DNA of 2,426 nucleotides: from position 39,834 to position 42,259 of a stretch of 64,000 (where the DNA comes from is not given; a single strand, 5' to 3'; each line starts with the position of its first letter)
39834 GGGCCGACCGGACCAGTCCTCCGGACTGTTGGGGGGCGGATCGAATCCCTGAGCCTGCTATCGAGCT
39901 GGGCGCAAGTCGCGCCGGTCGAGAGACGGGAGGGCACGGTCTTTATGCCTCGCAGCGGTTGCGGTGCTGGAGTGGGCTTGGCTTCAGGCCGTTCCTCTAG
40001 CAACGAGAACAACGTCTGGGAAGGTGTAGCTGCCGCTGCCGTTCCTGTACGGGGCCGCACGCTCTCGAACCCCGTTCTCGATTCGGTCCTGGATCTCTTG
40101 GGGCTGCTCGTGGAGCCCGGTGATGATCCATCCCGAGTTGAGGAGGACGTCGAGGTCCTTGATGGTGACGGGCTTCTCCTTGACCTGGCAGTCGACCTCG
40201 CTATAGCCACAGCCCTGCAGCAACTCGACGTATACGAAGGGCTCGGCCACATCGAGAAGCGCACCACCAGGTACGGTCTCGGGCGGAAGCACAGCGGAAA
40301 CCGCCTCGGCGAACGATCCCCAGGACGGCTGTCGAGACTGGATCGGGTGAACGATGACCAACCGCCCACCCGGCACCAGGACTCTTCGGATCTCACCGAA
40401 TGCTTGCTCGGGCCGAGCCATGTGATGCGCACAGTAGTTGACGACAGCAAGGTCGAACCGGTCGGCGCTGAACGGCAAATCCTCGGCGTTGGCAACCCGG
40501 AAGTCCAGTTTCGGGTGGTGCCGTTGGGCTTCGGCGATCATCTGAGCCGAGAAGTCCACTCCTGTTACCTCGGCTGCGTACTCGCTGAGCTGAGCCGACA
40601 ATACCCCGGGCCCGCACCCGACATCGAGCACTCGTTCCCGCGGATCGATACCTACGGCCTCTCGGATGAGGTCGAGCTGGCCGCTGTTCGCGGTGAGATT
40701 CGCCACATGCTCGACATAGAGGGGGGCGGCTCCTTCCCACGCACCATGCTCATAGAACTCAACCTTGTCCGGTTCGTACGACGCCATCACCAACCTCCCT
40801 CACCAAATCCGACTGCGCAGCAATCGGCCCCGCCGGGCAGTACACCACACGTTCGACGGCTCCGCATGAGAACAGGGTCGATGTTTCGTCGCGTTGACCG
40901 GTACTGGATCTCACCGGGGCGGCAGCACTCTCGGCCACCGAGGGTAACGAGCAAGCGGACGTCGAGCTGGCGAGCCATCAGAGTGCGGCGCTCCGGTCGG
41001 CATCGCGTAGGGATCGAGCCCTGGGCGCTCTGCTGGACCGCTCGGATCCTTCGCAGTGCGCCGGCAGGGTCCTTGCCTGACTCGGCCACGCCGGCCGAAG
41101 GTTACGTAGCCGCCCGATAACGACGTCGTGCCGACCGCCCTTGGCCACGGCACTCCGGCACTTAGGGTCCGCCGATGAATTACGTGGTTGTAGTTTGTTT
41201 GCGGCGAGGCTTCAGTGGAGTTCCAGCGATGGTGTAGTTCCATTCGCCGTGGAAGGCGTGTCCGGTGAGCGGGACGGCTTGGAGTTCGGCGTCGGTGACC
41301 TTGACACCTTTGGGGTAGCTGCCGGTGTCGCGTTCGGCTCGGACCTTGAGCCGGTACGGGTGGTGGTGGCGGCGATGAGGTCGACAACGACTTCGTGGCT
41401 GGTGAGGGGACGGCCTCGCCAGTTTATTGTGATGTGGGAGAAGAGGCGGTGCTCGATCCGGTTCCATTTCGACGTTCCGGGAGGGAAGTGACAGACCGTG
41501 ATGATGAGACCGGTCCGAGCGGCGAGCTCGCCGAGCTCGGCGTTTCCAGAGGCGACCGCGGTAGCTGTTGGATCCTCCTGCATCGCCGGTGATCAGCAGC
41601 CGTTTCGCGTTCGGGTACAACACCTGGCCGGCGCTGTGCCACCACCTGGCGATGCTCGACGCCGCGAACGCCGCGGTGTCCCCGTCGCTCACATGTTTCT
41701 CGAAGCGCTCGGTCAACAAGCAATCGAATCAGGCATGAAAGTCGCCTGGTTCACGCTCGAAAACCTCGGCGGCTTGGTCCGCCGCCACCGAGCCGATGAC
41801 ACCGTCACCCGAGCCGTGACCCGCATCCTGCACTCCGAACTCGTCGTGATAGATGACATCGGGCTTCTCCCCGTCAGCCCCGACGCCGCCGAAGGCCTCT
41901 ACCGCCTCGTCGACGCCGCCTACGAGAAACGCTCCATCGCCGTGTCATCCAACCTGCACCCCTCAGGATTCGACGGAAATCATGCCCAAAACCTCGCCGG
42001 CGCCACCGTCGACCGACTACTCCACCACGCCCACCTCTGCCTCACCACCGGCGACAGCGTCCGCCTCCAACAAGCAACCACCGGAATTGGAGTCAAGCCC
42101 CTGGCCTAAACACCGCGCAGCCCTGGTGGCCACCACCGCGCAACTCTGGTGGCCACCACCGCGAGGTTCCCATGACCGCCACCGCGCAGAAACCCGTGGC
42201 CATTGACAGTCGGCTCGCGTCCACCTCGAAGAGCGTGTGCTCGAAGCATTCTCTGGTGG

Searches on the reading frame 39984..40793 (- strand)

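Call 76: search_protein_families(library=pfam, proteins=[window:39984-40793:-], max_evalue=0.001)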
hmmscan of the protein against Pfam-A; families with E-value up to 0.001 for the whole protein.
window:39984-40793:- (269 aa): 17 families
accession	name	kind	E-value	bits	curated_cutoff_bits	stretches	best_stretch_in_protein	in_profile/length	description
PF08241.18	Methyltransf_11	-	3.1e-27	95.5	21.2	1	56-147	1-95/95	Methyltransferase domain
PF13649.12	Methyltransf_25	-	3.7e-25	88.9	27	1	55-143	1-97/97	Methyltransferase domain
PF13847.12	Methyltransf_31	-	7.2e-22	78.1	27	1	50-151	2-113/145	Methyltransferase domain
PF08242.18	Methyltransf_12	-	6.8e-18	65.6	30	1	56-145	1-98/98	Methyltransferase domain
PF13489.12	Methyltransf_23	-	2.3e-17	63.6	27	1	41-153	11-122/164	Methyltransferase domain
PF01209.24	Ubie_methyltran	-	1.1e-13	51.6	20.1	1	46-150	42-154/233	ubiE/COQ5 methyltransferase family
PF02353.26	CMAS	-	1.6e-07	31.4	27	1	35-181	46-197/273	Mycolic acid cyclopropane synthetase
PF05175.20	MTS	-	2.8e-07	30.8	23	1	51-149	31-140/170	Methyltransferase small domain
PF05401.17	NodS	-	8.4e-06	26.2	24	1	53-164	45-161/201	Nodulation protein S (NodS)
PF07021.18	MetW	-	8.9e-06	25.9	21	1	49-138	11-101/193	Methionine biosynthesis protein MetW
PF06325.19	PrmA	-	1.8e-05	24.8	22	1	50-146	160-257/296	Ribosomal protein L11 methyltransferase (PrmA)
PF01135.25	PCMT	-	5.4e-05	23.5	20.3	1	43-97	65-122/210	Protein-L-isoaspartate(D-aspartate) O-methyltransferase (PCMT)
PF13679.12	Methyltransf_32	-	0.00012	22.5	27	1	42-99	16-80/143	Methyltransferase domain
PF01728.25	FtsJ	-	0.00012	22.5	24.1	1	43-108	12-80/181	FtsJ-like methyltransferase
PF00398.26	RrnaAD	-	0.00019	21.1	24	1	39-92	18-71/263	Ribosomal RNA adenine dimethylase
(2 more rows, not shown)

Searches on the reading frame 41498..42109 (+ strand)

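Call 76: search_protein_families(library=pfam, proteins=[window:41498-42109:+], max_evalue=0.001)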
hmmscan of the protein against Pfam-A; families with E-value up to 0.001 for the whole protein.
window:41498-42109:+ (203 aa): 1 family
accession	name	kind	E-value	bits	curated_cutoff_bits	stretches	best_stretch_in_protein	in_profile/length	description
PF01695.23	IstB_IS21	-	3.6e-23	82.7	24.1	1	70-193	111-235/238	IstB-like ATP binding protein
